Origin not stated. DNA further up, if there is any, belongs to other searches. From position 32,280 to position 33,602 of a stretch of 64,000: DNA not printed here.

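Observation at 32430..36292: GH5 lipoprotein paired with an enlarged RND paralogue directly downstream of hsaA/kstD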

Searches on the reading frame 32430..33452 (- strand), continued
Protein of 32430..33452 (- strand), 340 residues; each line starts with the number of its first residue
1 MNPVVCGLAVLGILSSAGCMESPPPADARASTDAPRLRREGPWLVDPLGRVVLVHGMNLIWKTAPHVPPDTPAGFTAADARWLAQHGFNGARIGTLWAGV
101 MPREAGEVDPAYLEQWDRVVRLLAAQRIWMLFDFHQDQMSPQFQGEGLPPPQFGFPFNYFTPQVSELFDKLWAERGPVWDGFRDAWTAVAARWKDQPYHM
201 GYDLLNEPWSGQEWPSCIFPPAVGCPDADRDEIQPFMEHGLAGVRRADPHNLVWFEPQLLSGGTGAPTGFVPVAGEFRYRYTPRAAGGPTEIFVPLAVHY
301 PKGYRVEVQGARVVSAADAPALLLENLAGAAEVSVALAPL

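Call 81: search_protein_families(library=ncbifam, proteins=[P0002, P0016, P0054, P0006], max_evalue=0.00001)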
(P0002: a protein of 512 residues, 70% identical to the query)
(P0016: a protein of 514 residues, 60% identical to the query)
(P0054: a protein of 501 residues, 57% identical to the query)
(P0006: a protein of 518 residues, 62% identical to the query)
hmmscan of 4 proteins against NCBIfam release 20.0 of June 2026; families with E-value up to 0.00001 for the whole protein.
P0002 (512 aa): 1 family
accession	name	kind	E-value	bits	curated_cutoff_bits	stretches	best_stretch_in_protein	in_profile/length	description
NF051847.1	EndGlycCerase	equivalog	6e-91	305.3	700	1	33-509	10-454/455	endoglycoceramidase I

P0016 (514 aa): 1 family
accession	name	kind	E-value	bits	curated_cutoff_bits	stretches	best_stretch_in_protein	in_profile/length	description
NF051847.1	EndGlycCerase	equivalog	1.1e-94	317.6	700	1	43-511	18-454/455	endoglycoceramidase I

P0054 (501 aa): 1 family
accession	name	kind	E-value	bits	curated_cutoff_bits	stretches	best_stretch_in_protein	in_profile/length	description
NF051847.1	EndGlycCerase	equivalog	3.7e-101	339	700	1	23-498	9-454/455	endoglycoceramidase I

P0006 (518 aa): 1 family
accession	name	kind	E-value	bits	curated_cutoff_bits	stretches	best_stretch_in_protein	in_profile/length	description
NF051847.1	EndGlycCerase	equivalog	6.2e-86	288.8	700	1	30-515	6-454/455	endoglycoceramidase I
